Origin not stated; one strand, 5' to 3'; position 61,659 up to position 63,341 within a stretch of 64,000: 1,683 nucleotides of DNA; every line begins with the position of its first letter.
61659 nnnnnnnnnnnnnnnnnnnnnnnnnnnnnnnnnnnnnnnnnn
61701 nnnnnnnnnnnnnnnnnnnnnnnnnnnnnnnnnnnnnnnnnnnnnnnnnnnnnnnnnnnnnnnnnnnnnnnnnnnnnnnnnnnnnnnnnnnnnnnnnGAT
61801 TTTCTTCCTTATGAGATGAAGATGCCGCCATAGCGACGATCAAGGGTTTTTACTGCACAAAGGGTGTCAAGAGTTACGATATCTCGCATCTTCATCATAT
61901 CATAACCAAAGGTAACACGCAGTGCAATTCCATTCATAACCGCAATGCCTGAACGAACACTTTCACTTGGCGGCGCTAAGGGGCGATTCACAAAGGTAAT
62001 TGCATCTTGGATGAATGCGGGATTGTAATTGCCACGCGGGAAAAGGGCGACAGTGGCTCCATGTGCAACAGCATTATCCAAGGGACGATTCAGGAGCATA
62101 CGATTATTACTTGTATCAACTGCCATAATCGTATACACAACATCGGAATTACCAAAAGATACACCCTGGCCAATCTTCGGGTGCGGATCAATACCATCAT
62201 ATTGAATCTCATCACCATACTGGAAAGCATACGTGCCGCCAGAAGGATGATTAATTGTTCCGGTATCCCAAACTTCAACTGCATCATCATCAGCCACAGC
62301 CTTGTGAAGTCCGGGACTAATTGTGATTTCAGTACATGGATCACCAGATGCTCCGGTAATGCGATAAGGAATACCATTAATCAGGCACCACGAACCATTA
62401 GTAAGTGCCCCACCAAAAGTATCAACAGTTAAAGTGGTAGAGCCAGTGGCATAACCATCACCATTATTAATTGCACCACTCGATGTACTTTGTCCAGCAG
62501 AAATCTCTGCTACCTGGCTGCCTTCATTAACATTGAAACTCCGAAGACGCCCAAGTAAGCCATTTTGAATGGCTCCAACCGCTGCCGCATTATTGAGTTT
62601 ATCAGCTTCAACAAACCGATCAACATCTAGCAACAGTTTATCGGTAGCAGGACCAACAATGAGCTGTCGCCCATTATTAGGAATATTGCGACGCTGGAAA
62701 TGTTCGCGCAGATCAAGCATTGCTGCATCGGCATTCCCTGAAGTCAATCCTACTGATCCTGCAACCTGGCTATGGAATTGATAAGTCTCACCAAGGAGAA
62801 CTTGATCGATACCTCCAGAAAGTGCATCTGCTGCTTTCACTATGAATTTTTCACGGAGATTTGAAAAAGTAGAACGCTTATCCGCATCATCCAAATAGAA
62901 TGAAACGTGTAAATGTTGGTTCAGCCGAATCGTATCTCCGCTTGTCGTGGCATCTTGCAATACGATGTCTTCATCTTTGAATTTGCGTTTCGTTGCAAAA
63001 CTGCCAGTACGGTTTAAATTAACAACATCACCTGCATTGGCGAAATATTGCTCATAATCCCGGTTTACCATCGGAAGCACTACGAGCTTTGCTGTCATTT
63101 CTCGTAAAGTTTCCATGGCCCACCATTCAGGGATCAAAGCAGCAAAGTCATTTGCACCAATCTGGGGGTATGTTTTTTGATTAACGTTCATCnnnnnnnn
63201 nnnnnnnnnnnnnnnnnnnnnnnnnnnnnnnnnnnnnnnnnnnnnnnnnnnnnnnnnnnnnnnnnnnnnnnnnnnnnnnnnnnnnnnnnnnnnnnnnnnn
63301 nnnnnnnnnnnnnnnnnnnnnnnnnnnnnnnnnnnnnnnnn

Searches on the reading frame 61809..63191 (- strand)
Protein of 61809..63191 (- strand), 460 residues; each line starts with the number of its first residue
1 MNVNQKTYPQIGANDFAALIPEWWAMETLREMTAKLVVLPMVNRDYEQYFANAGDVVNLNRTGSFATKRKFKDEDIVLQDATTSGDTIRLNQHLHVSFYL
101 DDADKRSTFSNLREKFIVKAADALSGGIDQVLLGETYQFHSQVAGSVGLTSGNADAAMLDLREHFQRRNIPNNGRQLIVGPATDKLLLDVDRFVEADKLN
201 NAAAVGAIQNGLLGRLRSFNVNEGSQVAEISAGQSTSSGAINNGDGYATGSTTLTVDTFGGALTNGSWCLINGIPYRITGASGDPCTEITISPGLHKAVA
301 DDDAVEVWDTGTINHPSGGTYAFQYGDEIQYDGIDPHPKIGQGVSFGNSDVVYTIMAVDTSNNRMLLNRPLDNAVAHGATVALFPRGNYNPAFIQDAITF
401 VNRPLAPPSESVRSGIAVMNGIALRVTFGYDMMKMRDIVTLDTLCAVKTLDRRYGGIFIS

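Call 37: search_protein_families(library=pfam, proteins=[window:61809-63191:-], max_evalue=0.001)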
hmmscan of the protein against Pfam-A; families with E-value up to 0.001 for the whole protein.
window:61809-63191:- (460 aa): 1 family
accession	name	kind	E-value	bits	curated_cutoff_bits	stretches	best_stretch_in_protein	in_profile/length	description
PF11651.14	P22_CoatProtein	-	8.8e-13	48.3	24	2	25-239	13-231/423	P22 coat protein - gene protein 5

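Call 56: search_dna_similar(query=window:61809-63191:-, collection=phages, mode=protein, max_rows=15)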
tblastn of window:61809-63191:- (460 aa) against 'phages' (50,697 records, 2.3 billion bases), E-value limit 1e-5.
Records with a match: 39; places in all: 39; records where one place covers at least 80% of the query: 0.
Best place of each record, by identity: <60% 39.
By first word of the organism name: Clostridium 10; Streptomyces 9; Gordonia 4; Dinoroseobacter 3; Aeribacillus 2; Deep-sea 2; Anabaena 2; Pseudanabaena 1; Arthronema 1; Microcystis 1; and 4 more.
By host as written in the record: Clostridium perfringens 9; Gordonia rubripertincta NRRL B-16540 4; Streptomyces lividans JI 1326 4; - 3; Dinoroseobacter shibae DFL12T 2; Streptomyces avermitilis 2; Aeribacillus pallidus 2; Anabaena variabilis 2; and 10 more.
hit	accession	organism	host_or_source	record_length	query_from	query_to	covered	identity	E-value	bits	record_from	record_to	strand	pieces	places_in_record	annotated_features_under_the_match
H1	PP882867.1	Dinoroseobacter phage vB_DshS_R26L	Dinoroseobacter shibae DFL12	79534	13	297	62%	26.9%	6e-9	64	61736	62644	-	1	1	coat protein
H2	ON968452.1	Pseudanabaena phage Pan1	Pseudanabaena sp.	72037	13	286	60%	27.8%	1e-8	63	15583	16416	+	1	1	coat protein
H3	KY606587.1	Dinoroseobacter phage vB_DshS-R5C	Dinoroseobacter shibae DFL12T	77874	13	257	53%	27.8%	2e-8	63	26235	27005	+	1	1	coat protein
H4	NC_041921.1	Dinoroseobacter phage vB_DshS-R5C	Dinoroseobacter shibae DFL12T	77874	13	257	53%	27.8%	2e-8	63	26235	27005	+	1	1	major head protein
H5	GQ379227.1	Streptomyces phage phiSASD1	Streptomyces avermitilis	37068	19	249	50%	29.1%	2e-8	63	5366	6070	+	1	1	27: gp27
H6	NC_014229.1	Streptomyces phage phiSASD1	Streptomyces avermitilis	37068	19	249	50%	29.1%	2e-8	63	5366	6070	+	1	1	27: major head protein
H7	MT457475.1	Arthronema virus TR020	Arthronema africanum strain 1980/01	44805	19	330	68%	21.0%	7e-6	55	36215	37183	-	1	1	capsid protein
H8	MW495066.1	Microcystis phage MaAM05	Microcystis sp. SG03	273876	17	231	47%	29.1%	5e-17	90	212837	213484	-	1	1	hypothetical protein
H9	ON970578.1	Gordonia phage Aleemily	Gordonia rubripertincta NRRL B-16540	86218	13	237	49%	27.7%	5e-10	68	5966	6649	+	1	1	7: major capsid protein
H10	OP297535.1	Gordonia phage ObLaDi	Gordonia rubripertincta NRRL B-16540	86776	13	237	49%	27.7%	5e-10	68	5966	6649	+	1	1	7: major capsid protein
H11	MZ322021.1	Gordonia phage Cafasso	Gordonia rubripertincta NRRL B-16540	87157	13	237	49%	27.7%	5e-10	68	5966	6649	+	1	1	7: major capsid protein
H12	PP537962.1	Gordonia phage Morgana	Gordonia rubripertincta NRRL B-16540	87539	13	237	49%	27.4%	1e-9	67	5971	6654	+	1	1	7: major capsid protein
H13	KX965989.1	Aeribacillus phage AP45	Aeribacillus pallidus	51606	19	243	49%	27.0%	1e-11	73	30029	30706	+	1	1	capsid protein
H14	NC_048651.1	Aeribacillus phage AP45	Aeribacillus pallidus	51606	19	243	49%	27.0%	1e-11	73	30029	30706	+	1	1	major head protein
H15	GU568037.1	Deep-sea thermophilic phage D6E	-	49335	19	232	47%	28.3%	2e-10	69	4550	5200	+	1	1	capsid protein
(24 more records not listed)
